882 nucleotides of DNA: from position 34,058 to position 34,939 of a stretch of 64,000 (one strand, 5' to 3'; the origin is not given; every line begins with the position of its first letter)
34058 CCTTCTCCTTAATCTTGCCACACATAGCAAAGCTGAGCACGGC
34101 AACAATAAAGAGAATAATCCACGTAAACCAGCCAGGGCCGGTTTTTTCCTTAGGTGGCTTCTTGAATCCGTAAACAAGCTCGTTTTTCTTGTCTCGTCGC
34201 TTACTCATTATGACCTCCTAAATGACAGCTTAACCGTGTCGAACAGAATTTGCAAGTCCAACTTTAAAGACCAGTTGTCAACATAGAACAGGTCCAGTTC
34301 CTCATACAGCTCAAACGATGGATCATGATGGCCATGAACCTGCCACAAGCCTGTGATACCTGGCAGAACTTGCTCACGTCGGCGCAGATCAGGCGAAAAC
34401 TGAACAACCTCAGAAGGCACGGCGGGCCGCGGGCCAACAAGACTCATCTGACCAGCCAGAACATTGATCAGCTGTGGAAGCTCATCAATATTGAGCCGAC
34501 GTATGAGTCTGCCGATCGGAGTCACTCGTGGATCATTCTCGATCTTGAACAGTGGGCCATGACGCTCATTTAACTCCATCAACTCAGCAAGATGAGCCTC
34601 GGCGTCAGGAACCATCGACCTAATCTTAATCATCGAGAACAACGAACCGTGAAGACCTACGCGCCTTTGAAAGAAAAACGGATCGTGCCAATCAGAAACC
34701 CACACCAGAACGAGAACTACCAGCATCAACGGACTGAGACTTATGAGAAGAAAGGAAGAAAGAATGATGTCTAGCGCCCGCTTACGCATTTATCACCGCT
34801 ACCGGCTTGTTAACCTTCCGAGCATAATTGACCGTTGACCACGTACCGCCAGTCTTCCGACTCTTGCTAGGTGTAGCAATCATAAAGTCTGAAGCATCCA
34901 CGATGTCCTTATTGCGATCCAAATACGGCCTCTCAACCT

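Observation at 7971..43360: A family of at least 13 near-identical promoters positioned for leaderless translation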

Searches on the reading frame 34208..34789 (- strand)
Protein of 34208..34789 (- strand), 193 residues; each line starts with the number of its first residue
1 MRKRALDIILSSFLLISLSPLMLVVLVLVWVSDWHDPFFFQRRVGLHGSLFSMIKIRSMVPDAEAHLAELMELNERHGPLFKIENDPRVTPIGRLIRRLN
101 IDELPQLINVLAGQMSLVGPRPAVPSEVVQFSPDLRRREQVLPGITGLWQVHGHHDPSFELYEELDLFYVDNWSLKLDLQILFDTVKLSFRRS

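Call 47: search_protein_families(library=pfam, proteins=[window:34208-34789:-], max_evalue=0.001)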
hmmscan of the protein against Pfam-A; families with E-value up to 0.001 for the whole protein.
window:34208-34789:- (193 aa): 1 family
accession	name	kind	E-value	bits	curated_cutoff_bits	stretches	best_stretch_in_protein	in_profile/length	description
PF02397.22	Bac_transf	-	2.8e-60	203.4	27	1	3-189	1-177/179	Bacterial sugar transferase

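Call 56: find_related_loci(query=window:34208-34789:-, collection=genome_contigs, flank=1000)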
Query window:34208-34789:- (193 aa) in genome_contigs; peptide patterns used: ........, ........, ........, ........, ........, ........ (x = any residue, [..] = any of these).
380 stretches matched a pattern; 258 encode a relative of the query (tblastn E <= 1e-3); the best 80 are kept; 80 distinct loci.
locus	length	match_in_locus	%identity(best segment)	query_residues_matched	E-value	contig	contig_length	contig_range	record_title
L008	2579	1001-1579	55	1-193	2e-69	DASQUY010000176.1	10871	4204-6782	MAG TPA_asm: Acidimicrobiales bacterium isolate SMAG_U10973 k141_1017067, whole genome shotgun sequence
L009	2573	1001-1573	53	3-193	9e-69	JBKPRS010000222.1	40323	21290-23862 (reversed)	MAG: Actinomycetota bacterium isolate GS_EKS_MAG_00043 GS_EKS_000000478279, whole genome shotgun sequence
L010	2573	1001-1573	54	3-193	1e-68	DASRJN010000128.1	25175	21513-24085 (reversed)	MAG TPA_asm: Acidimicrobiales bacterium isolate SMAG_U10137 k141_1434394, whole genome shotgun sequence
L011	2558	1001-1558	56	1-186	4e-68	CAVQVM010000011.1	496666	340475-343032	MAG: uncultured bacterium isolate MFD09267.bin.1.232 genome assembly, contig: contig_15201, whole genome shotgun sequenc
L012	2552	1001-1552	57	3-186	1e-67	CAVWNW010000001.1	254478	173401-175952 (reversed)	MAG: uncultured bacterium isolate MFD09267.bin.2.210 genome assembly, contig: contig_100009, whole genome shotgun sequen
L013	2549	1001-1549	56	3-185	5e-67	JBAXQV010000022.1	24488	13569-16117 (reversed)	MAG: Actinomycetota bacterium isolate ELA566 MAG566_22, whole genome shotgun sequence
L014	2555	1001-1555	57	3-187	5e-66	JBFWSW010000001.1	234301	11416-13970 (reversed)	MAG: Ilumatobacteraceae bacterium isolate CA_2019_TPBF_32 NODE_508_length_234301_cov_11.177641_TPBF, whole genome shotgu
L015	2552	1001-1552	54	3-186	4e-66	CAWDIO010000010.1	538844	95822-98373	MAG: uncultured Acidimicrobiales bacterium isolate MFD04850.bin.2.266 genome assembly, contig: contig_29912, whole genom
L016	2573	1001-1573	52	3-193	7e-66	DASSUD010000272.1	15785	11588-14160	MAG TPA_asm: Acidimicrobiales bacterium isolate SMAG_U558 k141_677496, whole genome shotgun sequence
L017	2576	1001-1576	57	1-192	3e-65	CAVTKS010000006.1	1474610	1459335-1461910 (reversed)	MAG: uncultured Acidimicrobiales bacterium isolate MFD06742.bin.1.182 genome assembly, contig: contig_4652, whole genome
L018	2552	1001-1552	56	1-185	3e-65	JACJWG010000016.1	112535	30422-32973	MAG: Acidimicrobiaceae bacterium isolate HK-STAS-ACTI-3 HK-STAS-ACTI-3_16, whole genome shotgun sequence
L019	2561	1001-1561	56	1-187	5e-65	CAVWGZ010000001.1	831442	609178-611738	MAG: uncultured Actinomycetes bacterium isolate MFD01275.bin.2.199 genome assembly, contig: contig_25912, whole genome s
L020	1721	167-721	56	3-187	2e-65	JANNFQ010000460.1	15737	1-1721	MAG: Acidimicrobiaceae bacterium isolate OTE_75_metabat_281 OTE_75_k141_1578278, whole genome shotgun sequence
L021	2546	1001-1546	57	3-185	9e-65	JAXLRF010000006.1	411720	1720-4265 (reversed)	MAG: Acidimicrobiales bacterium isolate STL-ACT2 C2.190.fa-6, whole genome shotgun sequence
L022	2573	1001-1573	55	3-193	1e-64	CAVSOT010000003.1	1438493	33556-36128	MAG: uncultured Acidimicrobiaceae bacterium isolate MFD04463.bin.2.232 genome assembly, contig: contig_22184, whole geno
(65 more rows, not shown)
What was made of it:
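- On Leaderless mRNA gene (actinobacterial type): Sugar-transferase relatives are all Acidimicrobiia or other Actinomycetota (call 56).
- The best cellular relatives of the phage sugar transferase are all Acidimicrobiia or other Actinomycetota MAGs (call 56).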
